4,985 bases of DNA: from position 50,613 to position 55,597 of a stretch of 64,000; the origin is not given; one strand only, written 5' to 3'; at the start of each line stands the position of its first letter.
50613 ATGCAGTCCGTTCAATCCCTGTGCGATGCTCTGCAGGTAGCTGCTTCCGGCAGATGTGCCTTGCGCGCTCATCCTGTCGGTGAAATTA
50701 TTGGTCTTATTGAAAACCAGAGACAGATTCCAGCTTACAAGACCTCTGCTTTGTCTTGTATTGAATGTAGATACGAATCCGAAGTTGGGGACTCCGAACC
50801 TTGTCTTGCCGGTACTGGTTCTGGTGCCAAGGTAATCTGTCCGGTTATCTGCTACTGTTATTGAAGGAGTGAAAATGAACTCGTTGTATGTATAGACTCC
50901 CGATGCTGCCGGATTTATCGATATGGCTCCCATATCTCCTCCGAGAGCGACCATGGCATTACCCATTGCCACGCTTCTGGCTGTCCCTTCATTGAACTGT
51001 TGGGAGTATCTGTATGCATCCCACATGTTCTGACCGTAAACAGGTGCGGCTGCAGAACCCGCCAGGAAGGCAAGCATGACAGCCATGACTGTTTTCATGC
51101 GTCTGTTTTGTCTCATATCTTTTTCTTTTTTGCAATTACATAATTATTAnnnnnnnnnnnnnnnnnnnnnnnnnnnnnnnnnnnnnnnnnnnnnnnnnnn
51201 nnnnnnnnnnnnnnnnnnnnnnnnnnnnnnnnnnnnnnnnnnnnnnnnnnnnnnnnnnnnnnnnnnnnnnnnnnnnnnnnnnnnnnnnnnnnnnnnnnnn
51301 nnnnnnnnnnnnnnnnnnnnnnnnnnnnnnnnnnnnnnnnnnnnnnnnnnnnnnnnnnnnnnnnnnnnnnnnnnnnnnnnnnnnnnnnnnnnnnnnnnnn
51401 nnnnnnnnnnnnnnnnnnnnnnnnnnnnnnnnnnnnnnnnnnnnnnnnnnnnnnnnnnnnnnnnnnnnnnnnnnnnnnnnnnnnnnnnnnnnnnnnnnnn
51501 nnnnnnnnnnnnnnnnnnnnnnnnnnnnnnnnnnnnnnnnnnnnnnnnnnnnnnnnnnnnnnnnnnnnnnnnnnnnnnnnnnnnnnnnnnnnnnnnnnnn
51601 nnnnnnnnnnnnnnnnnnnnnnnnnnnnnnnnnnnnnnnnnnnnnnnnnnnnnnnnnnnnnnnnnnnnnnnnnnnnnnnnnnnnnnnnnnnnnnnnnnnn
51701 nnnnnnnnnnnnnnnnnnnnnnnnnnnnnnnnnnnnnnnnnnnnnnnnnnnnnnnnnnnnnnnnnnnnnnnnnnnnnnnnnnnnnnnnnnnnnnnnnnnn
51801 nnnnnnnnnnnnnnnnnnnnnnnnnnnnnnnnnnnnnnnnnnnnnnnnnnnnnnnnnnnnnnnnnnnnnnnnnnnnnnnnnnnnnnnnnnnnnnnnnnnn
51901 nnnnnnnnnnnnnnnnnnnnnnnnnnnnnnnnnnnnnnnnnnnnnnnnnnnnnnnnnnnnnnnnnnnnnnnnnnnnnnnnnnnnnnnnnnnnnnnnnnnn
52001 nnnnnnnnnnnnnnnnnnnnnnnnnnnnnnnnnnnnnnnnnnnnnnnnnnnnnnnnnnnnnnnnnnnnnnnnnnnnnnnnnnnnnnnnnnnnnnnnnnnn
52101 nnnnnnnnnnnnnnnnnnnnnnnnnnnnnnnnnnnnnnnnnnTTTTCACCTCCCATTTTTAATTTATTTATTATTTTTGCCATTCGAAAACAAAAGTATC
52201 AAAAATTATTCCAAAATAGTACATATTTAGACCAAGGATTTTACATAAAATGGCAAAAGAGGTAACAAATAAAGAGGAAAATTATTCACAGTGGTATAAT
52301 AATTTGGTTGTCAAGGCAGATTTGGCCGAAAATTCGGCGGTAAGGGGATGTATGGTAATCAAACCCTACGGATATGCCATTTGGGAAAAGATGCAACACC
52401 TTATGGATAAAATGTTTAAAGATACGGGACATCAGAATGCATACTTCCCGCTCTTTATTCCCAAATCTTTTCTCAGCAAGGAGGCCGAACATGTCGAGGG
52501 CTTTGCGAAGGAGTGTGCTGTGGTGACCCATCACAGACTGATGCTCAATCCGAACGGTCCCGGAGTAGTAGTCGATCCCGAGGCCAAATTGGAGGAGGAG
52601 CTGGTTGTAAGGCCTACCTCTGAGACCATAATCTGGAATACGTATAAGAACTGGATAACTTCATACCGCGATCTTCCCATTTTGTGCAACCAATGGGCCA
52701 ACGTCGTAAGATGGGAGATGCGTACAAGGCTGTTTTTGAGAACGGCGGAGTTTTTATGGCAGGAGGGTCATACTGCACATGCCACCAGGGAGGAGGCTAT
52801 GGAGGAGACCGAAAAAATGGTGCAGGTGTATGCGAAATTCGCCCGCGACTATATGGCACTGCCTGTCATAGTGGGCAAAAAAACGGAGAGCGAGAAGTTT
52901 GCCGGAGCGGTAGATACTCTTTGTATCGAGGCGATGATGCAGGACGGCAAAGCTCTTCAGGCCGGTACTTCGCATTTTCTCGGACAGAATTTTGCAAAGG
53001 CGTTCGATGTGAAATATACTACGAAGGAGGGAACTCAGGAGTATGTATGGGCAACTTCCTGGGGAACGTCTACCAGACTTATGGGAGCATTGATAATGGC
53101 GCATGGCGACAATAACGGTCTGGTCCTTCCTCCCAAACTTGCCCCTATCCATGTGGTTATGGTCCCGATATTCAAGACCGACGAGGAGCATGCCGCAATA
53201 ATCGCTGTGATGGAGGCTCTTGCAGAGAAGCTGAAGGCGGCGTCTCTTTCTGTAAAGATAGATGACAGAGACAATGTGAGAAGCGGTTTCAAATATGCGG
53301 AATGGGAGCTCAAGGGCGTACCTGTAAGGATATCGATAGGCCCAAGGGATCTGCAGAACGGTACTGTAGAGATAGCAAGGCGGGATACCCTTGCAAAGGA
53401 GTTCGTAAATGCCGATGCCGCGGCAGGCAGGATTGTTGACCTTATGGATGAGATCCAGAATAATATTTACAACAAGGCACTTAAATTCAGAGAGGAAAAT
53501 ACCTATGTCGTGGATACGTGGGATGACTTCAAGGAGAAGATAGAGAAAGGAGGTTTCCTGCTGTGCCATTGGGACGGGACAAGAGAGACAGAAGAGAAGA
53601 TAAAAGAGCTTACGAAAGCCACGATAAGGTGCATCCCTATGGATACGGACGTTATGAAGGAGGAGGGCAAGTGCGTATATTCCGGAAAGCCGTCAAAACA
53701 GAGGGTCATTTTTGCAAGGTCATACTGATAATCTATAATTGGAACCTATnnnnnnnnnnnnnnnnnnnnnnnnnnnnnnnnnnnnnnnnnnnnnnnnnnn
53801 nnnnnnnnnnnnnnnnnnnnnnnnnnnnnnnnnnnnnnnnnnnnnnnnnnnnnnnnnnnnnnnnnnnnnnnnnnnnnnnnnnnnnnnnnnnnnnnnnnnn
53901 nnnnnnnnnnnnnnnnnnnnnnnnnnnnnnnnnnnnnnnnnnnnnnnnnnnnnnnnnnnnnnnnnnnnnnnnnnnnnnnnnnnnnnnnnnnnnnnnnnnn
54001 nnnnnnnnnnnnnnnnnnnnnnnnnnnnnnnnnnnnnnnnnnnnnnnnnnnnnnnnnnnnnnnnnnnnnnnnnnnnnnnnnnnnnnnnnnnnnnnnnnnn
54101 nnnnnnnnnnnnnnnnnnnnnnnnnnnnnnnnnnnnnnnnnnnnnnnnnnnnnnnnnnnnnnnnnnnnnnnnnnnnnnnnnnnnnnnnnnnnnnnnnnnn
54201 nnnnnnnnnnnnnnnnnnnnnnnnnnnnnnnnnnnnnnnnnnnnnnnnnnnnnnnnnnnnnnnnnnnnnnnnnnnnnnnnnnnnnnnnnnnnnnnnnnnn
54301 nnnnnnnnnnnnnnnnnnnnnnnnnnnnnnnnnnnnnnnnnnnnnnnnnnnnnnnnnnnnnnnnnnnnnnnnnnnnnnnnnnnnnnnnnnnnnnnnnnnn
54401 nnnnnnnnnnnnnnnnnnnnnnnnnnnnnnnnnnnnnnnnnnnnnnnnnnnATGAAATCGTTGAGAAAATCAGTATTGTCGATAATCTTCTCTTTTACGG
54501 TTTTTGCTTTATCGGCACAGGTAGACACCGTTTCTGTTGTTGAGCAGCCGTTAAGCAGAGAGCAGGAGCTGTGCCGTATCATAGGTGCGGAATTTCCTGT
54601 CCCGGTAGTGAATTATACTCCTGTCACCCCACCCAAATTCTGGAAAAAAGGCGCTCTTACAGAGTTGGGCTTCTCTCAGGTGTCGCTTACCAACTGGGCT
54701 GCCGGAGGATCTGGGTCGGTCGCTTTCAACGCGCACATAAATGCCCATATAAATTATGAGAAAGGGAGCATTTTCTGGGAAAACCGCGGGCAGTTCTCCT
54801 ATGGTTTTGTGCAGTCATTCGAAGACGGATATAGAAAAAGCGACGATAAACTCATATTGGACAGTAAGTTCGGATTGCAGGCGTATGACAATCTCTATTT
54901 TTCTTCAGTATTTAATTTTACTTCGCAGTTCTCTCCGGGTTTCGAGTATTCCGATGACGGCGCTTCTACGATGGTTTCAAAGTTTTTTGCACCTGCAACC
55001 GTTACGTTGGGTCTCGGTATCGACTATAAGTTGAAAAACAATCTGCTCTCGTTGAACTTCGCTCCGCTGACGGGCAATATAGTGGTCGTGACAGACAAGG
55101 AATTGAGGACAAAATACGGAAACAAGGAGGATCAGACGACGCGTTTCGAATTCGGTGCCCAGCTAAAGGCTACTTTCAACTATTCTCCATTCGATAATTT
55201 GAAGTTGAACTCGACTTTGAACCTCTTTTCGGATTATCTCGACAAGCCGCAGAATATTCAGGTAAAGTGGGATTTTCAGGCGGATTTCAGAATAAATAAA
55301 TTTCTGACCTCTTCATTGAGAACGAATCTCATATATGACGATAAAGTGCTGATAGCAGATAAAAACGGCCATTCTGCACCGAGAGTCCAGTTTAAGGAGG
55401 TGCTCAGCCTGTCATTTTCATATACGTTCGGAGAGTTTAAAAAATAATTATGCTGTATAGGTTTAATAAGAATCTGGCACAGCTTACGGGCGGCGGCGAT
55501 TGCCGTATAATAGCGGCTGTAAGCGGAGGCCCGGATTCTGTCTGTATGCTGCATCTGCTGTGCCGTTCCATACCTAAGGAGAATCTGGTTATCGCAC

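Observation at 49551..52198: Two-gene module: aromatic-hyper-rich low-complexity lipoprotein followed by a FadL/PorV-like barrel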

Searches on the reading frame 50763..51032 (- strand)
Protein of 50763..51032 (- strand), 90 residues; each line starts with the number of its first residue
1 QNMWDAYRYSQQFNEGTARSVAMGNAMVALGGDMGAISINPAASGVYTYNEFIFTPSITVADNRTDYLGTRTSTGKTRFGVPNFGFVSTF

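Call 61: search_solved_structures(query=window:50763-51032:-, max_evalue=10, show_alignments=4)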
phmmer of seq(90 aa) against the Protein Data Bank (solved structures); distinct sequences matched with E-value up to 10: 6.
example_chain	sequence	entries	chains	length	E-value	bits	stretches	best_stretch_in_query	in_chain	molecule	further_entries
3a1i_A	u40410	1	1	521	0.013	18.9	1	2-56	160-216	Amidase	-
3a1k_A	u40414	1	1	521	0.024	18.1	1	2-51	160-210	Amidase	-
5h6s_A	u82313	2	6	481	0.67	13.4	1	8-49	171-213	Amidase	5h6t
3al0_A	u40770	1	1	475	0.82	13.2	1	2-49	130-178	Glutamyl-tRNA(Gln) amidotransferase subunit A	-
2gi3_A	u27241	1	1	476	0.83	13.1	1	2-49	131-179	Glutamyl-tRNA(Gln) amidotransferase subunit A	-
3h0l_A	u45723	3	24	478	0.99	12.9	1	2-43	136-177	Glutamyl-tRNA(Gln) amidotransferase subunit A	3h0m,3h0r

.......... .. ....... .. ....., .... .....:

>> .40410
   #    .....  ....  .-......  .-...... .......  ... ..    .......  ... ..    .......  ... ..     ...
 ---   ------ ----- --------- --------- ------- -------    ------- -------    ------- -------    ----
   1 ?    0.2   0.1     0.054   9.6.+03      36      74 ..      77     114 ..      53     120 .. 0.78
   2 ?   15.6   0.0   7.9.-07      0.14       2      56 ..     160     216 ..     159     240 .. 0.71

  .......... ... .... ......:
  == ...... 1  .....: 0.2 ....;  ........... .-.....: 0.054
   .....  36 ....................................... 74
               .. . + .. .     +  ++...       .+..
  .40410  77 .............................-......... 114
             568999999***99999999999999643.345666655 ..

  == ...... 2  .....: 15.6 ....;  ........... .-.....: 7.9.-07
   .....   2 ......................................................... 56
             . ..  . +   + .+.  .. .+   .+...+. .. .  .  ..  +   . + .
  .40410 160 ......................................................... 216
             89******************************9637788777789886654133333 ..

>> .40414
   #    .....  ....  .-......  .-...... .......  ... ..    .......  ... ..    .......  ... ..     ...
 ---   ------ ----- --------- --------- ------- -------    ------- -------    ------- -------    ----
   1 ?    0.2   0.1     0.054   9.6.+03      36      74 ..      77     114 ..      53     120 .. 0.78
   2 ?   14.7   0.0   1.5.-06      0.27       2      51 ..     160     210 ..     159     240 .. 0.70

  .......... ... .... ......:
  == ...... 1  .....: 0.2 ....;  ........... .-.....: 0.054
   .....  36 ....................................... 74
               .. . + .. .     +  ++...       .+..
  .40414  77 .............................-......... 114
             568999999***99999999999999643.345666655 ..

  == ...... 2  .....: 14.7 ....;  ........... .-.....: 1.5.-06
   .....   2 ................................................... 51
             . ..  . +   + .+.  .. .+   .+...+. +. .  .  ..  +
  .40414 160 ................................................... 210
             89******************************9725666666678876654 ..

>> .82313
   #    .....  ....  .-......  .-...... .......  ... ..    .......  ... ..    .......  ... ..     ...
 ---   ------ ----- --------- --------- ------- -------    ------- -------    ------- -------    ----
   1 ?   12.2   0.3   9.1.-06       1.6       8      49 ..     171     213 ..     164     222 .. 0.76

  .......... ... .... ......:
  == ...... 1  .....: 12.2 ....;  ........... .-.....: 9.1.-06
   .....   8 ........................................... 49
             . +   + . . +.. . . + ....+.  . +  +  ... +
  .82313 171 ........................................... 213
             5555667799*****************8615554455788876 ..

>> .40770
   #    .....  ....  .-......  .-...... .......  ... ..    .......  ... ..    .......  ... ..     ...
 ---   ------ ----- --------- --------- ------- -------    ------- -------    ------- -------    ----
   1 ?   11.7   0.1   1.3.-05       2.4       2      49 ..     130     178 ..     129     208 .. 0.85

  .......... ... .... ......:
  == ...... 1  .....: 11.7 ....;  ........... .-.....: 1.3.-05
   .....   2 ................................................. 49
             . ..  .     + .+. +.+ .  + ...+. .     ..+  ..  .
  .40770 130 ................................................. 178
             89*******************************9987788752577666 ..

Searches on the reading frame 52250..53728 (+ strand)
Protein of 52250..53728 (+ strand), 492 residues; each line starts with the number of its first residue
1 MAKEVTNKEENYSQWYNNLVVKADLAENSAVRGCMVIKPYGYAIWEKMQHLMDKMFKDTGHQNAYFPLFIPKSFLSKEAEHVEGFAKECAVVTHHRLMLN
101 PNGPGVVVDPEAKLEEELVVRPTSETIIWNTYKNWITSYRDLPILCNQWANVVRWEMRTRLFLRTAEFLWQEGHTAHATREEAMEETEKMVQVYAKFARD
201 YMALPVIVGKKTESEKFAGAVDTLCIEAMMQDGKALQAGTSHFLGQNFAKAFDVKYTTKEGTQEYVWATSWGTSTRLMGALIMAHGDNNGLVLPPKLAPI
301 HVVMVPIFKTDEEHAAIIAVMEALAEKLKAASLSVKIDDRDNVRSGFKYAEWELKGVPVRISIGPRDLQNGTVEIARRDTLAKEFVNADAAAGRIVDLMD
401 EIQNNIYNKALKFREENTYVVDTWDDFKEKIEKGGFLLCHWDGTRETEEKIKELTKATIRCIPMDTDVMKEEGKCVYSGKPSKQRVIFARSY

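Call 17: search_protein_families(library=pfam, proteins=[window:52250-53728:+], max_evalue=0.001)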
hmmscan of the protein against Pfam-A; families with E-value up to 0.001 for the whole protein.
window:52250-53728:+ (492 aa): 3 families
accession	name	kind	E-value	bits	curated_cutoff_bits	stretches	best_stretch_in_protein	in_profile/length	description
PF09180.16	ProRS-C_1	-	1.5e-27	96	31.5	1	424-492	1-71/71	Prolyl-tRNA synthetase, C-terminal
PF00587.30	tRNA-synt_2b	-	3.9e-20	73.1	29.3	1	113-282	6-176/179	tRNA synthetase class II core domain (G, H, P, S and T)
PF03129.25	HGTP_anticodon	-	1.7e-17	63.8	21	1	302-395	2-91/94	Anticodon binding domain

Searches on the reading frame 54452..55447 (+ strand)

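Call 17: search_protein_families(library=pfam, proteins=[window:54452-55447:+], max_evalue=0.001)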
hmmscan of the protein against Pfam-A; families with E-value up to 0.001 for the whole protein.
window:54452-55447:+ (331 aa): 1 family
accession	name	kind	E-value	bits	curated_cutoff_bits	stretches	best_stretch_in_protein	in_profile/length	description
PF11276.14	DUF3078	-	5.3e-26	91.3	25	1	74-164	1-92/92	Protein of unknown function (DUF3078)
